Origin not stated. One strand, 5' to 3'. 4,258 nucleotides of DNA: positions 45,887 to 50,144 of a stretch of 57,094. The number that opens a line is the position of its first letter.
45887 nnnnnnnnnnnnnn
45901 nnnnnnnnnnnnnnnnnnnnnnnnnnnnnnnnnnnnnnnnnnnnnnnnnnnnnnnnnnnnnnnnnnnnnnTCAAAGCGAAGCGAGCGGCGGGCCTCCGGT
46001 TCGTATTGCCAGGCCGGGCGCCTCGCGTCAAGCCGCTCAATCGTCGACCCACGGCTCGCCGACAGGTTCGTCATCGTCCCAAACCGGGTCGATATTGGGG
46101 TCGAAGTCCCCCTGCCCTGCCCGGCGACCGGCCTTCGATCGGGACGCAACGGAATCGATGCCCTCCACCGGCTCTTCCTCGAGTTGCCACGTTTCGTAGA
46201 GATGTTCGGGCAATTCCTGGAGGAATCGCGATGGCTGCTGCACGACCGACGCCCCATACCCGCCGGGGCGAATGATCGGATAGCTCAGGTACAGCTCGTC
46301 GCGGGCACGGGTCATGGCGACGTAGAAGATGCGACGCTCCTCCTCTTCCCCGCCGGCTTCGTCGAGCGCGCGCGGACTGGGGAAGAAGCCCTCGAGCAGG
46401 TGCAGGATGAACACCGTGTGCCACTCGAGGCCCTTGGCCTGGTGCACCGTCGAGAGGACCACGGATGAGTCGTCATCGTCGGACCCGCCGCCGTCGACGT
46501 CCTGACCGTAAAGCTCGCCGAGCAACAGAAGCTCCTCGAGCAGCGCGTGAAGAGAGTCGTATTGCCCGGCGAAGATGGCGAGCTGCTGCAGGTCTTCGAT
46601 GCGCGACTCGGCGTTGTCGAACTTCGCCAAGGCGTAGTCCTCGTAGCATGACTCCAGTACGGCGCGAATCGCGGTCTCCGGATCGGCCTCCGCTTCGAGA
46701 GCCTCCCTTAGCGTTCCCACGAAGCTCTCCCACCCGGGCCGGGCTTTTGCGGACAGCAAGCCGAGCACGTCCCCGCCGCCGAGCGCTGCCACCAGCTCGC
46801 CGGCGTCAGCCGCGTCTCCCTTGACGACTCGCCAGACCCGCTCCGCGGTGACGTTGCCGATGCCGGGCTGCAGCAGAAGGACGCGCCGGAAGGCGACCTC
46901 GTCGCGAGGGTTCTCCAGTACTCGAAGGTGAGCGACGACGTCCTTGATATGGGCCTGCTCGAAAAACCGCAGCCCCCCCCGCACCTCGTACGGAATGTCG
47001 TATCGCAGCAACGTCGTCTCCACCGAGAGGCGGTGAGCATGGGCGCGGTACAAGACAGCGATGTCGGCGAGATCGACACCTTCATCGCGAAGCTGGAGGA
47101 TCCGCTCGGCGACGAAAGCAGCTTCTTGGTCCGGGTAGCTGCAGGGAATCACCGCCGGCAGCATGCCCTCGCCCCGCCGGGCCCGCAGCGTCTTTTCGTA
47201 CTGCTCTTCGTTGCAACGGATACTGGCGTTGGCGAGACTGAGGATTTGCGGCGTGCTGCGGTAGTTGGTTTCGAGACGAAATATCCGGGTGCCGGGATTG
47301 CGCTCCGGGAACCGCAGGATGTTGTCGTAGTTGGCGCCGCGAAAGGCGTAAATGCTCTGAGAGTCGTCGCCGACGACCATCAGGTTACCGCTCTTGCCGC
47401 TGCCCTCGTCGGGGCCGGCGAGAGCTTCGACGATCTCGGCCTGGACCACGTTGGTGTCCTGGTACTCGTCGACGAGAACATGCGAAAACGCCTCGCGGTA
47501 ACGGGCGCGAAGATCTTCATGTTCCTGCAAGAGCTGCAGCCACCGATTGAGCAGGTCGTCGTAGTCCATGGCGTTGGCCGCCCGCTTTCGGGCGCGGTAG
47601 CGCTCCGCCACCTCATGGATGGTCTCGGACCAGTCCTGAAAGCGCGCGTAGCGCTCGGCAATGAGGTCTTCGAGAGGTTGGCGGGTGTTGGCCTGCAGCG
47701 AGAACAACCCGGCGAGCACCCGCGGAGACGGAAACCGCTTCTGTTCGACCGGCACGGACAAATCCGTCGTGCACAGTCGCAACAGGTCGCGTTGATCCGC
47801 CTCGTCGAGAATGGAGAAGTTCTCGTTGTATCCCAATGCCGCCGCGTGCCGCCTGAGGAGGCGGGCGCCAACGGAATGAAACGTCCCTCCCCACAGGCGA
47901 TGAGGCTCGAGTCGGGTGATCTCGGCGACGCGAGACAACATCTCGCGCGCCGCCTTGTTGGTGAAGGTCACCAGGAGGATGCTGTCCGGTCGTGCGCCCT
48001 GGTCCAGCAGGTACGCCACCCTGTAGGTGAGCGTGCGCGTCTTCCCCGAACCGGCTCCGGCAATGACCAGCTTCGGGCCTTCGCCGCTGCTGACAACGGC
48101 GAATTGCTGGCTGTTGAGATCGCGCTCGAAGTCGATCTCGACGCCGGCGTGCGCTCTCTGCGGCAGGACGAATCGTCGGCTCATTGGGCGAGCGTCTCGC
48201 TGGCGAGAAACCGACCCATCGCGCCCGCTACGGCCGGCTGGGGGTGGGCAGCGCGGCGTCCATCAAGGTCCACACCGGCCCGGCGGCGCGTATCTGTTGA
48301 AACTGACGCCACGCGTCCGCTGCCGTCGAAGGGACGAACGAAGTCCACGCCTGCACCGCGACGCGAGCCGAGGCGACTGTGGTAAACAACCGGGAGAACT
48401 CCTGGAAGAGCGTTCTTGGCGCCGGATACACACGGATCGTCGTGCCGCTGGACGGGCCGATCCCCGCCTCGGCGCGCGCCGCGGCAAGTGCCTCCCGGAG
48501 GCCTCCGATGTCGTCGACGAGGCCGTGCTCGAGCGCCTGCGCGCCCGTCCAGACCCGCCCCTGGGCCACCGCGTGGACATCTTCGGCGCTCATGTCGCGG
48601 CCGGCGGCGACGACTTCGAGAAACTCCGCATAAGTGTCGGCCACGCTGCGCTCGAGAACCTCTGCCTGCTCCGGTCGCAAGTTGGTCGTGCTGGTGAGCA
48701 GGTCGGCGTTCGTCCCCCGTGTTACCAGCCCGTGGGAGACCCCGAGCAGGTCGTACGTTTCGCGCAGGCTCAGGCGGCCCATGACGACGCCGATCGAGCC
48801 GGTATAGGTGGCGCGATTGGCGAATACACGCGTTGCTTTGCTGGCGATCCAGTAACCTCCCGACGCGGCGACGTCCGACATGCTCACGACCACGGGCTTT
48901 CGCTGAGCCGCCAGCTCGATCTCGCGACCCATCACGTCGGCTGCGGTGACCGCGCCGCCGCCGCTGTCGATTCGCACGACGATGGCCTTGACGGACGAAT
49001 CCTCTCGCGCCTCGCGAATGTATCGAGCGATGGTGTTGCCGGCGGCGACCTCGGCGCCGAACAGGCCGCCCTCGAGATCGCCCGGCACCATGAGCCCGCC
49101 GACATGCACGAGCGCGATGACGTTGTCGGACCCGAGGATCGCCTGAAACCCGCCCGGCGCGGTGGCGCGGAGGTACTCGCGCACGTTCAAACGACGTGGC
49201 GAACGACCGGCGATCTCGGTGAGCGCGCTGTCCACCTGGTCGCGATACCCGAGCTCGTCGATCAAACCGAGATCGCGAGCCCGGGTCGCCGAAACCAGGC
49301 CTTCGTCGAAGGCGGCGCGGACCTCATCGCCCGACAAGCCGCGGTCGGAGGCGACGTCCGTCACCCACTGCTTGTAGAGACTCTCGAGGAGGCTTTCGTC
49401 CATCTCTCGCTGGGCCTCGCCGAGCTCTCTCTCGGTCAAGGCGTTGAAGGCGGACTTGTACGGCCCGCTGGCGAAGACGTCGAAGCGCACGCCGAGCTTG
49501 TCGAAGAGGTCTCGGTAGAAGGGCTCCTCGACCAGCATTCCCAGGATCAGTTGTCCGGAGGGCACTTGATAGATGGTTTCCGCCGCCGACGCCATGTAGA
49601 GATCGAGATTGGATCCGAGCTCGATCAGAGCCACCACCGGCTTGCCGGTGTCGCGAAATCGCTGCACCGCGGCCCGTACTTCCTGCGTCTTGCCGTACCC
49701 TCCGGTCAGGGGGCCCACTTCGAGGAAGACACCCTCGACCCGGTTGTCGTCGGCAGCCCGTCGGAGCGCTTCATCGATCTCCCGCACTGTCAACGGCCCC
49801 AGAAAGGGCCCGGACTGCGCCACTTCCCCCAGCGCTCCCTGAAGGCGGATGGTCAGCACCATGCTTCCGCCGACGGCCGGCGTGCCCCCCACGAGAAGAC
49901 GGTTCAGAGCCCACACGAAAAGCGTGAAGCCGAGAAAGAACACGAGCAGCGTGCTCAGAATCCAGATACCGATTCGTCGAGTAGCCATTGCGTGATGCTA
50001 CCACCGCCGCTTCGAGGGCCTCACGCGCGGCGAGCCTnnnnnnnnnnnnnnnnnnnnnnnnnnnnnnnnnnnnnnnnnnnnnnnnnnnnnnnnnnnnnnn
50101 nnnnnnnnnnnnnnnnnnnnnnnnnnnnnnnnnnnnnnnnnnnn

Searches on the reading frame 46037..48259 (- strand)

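Call 18: search_protein_families(library=ncbifam, proteins=[window:46037-48259:-], max_evalue=0.00001)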
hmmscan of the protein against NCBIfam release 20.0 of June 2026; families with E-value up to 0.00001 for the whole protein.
window:46037-48259:- (740 aa): 15 families
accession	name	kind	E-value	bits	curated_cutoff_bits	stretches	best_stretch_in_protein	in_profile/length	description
TIGR01073.1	pcrA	equivalog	3.4e-153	511.7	911.2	1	47-711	4-659/725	DNA helicase PcrA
NF008743.0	PRK11773.1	equivalog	2.9e-136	455.7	965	1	47-696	9-649/720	DNA helicase II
TIGR01075.1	uvrD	equivalog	4.2e-133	445.1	1144.45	1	47-695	4-643/715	DNA helicase II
TIGR01074.1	rep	equivalog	4.1e-122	408.7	951.45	1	48-696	2-645/668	DNA helicase Rep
NF008172.0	PRK10919.1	equivalog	9.1e-96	321.6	1168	1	48-694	3-643/673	DNA helicase Rep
TIGR02785.1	addA_Gpos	equivalog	1.8e-52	178.5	707.65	3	196-344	323-477/1234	helicase-exonuclease AddAB subunit AddA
NF008276.0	PRK11054.1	equivalog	4.7e-48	164.2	543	2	205-361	383-530/684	DNA helicase IV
NF010485.0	PRK13909.1-2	equivalog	2.6e-41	141.8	650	2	214-439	285-515/909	RecB-like helicase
TIGR00609.1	recB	equivalog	1.1e-37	129.7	696.05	2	211-351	323-459/1175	exodeoxyribonuclease V subunit beta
TIGR02784.1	addA_alphas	equivalog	3.6e-36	125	860.75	2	213-345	343-491/1138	double-strand break repair helicase AddA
NF010487.0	PRK13909.1-4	equivalog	1.3e-34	119.6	759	2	225-443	292-521/924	RecB-like helicase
NF008128.0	PRK10876.1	equivalog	8.1e-18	63.5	1697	1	212-349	330-463/1181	exodeoxyribonuclease V subunit beta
NF010486.0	PRK13909.1-3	equivalog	2.2e-17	62.4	1109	2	227-356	298-432/921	RecB-like helicase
NF010484.0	PRK13909.1-1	equivalog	1.4e-14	52.9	1074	2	227-346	309-434/945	RecB-like helicase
NF041464.1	HelD_BACSU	equivalog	8.2e-14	50.5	419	1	224-409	516-685/779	RNA polymerase recycling motor HelD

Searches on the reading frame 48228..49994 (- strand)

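Call 18: search_protein_families(library=ncbifam, proteins=[window:48228-49994:-], max_evalue=0.00001)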
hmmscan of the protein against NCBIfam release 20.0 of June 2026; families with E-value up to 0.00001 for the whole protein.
window:48228-49994:- (588 aa): 4 families
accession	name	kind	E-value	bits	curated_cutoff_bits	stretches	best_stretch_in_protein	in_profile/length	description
TIGR00705.1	SppA_67K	equivalog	9.8e-97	324.7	311.45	1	68-562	76-570/590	signal peptide peptidase SppA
TIGR00706.1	SppA_dom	equivalog_domain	5.2e-77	258.2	155.45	2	318-507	15-204/208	signal peptide peptidase SppA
NF008195.0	PRK10949.1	equivalog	6.1e-76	255.9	746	1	72-510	99-540/618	signal peptide peptidase SppA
NF008745.0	PRK11778.1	equivalog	1.6e-22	80.1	259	1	336-507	131-301/345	protease SohB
